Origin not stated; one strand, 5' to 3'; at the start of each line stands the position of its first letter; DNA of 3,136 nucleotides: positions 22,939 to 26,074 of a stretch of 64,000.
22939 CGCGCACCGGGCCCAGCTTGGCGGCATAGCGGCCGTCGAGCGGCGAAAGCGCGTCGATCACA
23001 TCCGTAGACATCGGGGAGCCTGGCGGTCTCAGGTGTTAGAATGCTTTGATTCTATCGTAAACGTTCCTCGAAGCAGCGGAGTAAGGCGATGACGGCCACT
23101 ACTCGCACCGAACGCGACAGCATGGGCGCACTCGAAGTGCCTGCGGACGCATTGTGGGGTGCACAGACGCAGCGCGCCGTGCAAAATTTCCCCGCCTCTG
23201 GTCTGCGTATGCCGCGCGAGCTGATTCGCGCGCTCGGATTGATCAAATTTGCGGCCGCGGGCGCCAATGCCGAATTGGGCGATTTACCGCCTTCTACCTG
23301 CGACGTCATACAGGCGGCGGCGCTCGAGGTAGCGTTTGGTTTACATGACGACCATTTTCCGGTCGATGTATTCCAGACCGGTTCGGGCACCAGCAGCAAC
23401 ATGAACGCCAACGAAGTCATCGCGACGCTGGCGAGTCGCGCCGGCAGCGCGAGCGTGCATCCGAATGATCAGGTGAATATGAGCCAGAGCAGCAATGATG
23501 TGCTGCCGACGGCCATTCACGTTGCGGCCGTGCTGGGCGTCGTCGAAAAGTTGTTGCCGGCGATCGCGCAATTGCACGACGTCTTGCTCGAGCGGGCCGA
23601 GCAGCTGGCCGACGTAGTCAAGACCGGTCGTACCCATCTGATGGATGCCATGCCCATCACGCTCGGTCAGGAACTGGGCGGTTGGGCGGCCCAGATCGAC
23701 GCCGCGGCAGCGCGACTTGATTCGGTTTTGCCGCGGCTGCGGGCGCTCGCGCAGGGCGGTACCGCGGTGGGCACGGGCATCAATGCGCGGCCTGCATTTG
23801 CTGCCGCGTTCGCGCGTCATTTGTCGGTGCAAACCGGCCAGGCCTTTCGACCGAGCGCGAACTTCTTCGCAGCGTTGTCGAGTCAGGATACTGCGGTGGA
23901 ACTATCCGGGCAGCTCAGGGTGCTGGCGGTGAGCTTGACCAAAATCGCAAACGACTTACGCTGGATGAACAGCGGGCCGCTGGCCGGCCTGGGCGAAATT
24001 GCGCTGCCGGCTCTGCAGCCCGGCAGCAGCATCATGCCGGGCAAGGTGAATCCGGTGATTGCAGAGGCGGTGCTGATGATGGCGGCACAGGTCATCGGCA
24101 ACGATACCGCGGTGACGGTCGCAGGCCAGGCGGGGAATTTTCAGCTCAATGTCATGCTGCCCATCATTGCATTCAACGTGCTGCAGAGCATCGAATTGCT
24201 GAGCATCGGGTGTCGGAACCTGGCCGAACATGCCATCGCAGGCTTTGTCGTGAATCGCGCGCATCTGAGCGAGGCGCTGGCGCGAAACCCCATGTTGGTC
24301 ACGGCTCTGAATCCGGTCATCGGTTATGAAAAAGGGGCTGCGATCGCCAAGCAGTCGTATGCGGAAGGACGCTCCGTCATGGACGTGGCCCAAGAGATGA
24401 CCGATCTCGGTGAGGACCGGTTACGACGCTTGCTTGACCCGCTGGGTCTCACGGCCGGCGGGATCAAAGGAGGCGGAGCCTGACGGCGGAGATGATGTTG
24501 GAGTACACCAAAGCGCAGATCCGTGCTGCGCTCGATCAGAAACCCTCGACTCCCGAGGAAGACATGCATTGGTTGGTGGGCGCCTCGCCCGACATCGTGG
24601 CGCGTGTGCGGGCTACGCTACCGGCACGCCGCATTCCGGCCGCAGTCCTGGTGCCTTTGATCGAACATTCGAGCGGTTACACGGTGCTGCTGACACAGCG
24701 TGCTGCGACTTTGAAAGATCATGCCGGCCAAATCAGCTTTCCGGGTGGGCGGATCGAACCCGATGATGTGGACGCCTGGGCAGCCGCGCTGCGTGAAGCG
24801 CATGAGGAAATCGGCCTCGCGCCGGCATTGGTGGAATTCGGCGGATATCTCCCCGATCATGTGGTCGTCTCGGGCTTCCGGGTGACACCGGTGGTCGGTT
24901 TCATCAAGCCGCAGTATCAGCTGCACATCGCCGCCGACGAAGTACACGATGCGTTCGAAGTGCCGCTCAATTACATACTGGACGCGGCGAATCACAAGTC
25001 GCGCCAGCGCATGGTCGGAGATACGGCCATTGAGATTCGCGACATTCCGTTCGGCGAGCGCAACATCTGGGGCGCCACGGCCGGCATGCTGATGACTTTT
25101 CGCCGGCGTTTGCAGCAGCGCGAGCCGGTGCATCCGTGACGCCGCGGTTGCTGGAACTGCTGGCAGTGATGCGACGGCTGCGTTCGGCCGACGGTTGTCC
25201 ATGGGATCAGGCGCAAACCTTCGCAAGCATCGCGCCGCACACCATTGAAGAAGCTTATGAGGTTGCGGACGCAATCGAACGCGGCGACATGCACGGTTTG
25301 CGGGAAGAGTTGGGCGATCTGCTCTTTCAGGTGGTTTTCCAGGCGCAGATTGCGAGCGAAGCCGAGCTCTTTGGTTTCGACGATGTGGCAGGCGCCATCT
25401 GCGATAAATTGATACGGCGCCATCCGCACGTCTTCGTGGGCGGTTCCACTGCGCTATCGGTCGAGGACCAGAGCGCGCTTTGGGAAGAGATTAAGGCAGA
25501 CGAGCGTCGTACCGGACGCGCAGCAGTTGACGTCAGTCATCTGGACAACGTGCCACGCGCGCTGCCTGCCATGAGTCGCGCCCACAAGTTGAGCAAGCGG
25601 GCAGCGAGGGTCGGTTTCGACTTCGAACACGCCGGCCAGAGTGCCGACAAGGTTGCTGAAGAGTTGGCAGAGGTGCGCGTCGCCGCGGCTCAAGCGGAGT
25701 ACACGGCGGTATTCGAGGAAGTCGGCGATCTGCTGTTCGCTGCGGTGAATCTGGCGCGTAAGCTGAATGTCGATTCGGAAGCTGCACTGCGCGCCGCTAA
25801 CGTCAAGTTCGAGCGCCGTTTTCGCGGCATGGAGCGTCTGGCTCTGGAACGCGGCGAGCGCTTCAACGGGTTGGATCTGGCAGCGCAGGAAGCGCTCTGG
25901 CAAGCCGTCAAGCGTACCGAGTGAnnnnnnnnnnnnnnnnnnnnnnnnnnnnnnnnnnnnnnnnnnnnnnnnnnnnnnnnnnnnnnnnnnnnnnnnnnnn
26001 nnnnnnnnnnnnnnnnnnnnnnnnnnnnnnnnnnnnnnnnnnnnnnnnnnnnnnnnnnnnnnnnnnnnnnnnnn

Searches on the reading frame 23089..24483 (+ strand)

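Call 41: search_protein_families(library=pfam, proteins=[window:23089-24483:+], max_evalue=0.001)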
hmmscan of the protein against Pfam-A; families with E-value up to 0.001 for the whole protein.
window:23089-24483:+ (464 aa): 2 families
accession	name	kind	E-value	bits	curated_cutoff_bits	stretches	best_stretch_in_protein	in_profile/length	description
PF00206.25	Lyase_1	-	2e-95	320.2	27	1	13-337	1-312/312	Lyase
PF10415.14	FumaraseC_C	-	2.2e-18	66.8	32.5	1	403-455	1-53/54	Fumarase C C-terminus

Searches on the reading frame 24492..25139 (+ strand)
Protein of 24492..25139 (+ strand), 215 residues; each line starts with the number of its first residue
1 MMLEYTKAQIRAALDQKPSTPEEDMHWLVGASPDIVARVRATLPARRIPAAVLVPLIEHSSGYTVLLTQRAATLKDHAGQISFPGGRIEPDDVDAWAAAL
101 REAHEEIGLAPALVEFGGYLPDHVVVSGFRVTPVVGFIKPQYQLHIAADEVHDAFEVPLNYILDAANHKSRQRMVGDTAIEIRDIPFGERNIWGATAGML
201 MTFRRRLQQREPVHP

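Call 41: search_protein_families(library=pfam, proteins=[window:24492-25139:+], max_evalue=0.001)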
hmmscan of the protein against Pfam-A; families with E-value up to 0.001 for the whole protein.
window:24492-25139:+ (215 aa): 1 family
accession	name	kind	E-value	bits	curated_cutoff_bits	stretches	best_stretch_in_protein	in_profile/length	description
PF00293.34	NUDIX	-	1.4e-16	61.2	21.1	1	50-162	4-118/134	NUDIX domain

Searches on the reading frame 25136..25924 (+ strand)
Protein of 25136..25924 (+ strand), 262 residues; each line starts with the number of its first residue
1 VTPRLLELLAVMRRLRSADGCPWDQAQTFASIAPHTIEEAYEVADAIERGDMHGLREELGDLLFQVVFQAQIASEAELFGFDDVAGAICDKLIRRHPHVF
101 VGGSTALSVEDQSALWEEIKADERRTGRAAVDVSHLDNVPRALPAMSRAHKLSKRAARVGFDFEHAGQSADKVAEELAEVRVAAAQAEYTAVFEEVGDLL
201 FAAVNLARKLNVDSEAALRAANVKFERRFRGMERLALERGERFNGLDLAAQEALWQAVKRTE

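Call 41: search_protein_families(library=pfam, proteins=[window:25136-25924:+], max_evalue=0.001)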
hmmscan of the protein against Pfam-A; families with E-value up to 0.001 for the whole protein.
window:25136-25924:+ (262 aa): 2 families
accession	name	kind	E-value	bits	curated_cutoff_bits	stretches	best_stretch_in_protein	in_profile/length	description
PF03819.22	MazG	-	2.5e-36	124.2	22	2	27-100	1-74/74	MazG nucleotide pyrophosphohydrolase domain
PF01503.22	PRA-PH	-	2.1e-11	44.5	21.3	1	162-219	21-80/86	Phosphoribosyl-ATP pyrophosphohydrolase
